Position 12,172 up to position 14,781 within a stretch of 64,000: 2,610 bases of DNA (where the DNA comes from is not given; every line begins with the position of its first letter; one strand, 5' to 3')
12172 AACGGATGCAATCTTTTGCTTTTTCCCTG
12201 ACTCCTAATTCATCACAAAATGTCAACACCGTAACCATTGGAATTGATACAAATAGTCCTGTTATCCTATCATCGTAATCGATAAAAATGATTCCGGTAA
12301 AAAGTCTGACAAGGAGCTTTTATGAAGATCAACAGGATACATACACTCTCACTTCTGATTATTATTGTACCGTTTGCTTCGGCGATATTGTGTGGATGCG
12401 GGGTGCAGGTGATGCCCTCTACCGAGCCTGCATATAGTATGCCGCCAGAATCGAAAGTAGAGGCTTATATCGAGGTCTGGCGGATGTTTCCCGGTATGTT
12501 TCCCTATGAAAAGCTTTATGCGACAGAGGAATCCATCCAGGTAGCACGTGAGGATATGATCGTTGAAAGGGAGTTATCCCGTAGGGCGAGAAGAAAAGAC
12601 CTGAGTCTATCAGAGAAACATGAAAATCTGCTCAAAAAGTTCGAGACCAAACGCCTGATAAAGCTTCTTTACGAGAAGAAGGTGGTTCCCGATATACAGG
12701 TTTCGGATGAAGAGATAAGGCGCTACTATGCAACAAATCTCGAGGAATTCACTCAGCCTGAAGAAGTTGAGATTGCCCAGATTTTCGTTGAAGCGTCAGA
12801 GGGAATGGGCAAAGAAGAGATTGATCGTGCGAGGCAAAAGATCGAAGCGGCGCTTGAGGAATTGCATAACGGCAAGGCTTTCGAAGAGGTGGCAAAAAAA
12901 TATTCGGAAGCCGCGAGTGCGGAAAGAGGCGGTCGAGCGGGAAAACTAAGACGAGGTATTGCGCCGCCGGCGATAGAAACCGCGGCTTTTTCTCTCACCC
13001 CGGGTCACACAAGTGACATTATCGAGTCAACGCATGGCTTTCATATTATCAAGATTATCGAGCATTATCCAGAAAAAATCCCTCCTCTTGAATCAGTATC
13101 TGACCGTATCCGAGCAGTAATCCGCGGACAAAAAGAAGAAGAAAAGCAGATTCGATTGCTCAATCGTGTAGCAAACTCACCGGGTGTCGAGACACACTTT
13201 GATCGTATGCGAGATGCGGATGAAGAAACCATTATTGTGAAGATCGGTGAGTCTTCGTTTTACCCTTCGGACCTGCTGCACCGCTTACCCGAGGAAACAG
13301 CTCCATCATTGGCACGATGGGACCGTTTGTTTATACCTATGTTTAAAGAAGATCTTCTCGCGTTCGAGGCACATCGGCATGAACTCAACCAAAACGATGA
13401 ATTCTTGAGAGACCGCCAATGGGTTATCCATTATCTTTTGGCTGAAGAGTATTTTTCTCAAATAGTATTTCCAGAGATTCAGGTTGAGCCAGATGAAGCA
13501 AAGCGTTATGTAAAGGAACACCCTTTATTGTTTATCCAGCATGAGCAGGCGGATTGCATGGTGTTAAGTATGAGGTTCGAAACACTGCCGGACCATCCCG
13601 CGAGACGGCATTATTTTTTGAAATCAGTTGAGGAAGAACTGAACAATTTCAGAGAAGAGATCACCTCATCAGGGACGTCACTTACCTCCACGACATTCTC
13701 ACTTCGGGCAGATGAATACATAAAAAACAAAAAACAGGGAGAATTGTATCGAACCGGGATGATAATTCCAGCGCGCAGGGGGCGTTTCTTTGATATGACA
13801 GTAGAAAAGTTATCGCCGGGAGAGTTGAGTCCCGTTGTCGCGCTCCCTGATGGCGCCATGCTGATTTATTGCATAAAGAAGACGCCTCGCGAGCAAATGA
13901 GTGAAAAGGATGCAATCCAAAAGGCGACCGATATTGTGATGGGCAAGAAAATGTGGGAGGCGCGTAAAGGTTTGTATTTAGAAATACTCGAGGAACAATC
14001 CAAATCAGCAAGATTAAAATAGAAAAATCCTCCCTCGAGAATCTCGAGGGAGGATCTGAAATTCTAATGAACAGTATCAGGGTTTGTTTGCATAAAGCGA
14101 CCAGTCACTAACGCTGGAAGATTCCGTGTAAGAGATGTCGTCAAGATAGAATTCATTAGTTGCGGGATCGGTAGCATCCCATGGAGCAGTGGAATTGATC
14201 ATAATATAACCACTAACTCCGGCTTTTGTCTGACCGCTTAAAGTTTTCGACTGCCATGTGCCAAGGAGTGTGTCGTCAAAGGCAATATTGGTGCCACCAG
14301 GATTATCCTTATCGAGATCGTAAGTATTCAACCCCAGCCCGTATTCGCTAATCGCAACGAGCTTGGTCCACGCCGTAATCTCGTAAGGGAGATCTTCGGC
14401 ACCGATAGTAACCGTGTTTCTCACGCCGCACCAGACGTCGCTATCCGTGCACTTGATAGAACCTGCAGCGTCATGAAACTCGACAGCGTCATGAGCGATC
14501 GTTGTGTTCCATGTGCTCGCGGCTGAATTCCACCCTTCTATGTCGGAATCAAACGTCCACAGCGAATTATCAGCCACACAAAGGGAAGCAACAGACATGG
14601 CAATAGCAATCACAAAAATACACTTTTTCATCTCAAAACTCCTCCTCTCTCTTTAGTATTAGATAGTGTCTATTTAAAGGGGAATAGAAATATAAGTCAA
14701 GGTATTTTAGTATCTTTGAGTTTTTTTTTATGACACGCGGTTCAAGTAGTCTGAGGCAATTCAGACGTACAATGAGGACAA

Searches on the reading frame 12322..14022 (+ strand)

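Call 63: search_protein_families(library=ncbifam, proteins=[window:12322-14022:+], max_evalue=0.01)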
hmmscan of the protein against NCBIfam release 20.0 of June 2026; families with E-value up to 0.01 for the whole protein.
window:12322-14022:+ (566 aa): 11 families
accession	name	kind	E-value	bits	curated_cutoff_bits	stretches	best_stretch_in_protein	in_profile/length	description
TIGR02933.1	nifM_nitrog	equivalog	3.1e-23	83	168.2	1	81-280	60-252/256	nitrogen fixation protein NifM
NF000809.0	PRK00059.1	equivalog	6.6e-22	78.3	303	1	101-283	148-322/336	peptidylprolyl isomerase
NF008054.0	PRK10788.1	equivalog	7.3e-17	61.3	493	2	173-284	283-394/626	peptidylprolyl isomerase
NF002827.0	PRK03002.1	equivalog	6.7e-14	51.6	343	1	179-268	155-243/285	peptidylprolyl isomerase PrsA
NF002824.0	PRK02998.1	subfamily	5.2e-13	49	360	1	178-277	152-250/283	peptidylprolyl isomerase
NF002846.0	PRK03095.1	equivalog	5.7e-12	45.7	361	1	156-267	133-239/287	peptidylprolyl isomerase PrsA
NF011969.0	PRK15441.1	equivalog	4.1e-09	36.7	127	1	177-246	21-90/93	peptidylprolyl isomerase PpiC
NF008038.0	PRK10770.1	equivalog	8.4e-09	34.7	394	1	148-247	284-382/431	peptidylprolyl isomerase SurA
NF051879.1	TDE1658_narrow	equivalog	4.2e-06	26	340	1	118-259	158-301/342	MOSP complex formation periplasmic protein, TDE1658 family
NF003356.0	PRK04405.1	subfamily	1.1e-05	24.6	339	1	175-251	159-238/299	peptidylprolyl isomerase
TIGR02925.1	cis_trans_EpsD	equivalog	3.8e-05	23.4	108.9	1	343-406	72-135/232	EpsD family peptidyl-prolyl cis-trans isomerase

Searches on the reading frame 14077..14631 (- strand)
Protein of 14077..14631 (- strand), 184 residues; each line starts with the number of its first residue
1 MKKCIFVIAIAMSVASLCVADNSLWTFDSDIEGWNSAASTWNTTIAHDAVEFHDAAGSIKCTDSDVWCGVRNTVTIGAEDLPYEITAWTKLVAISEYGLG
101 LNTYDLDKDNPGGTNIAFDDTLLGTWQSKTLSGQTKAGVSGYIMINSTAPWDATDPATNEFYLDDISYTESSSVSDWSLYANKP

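Call 4: search_protein_families(library=pfam, proteins=[window:14077-14631:-], max_evalue=0.1)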
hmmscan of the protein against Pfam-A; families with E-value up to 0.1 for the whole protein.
window:14077-14631:- (184 aa): 1 family
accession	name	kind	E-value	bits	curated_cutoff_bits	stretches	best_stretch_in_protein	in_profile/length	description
PF21801.3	ASPP2-like_RA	-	0.077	13.3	27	0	43-84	23-62/80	Apoptosis-stimulating of p53 protein 2-like, N-terminal RA domain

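Call 8: search_protein_families(library=ncbifam, proteins=[window:14077-14631:-], max_evalue=1)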
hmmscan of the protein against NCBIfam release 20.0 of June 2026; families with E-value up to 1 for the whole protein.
window:14077-14631:- (184 aa): 2 families
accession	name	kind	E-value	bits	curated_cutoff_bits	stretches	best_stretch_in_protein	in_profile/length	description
NF052644.1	T9SS_DNase_Rie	equivalog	0.036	13.4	260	0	1-59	1-58/251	T9SS-dependent surface endonuclease, AS87_RS02955 family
NF008740.0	PRK11770.1-2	equivalog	0.063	13.5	123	1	4-38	29-63/124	YccF domain-containing protein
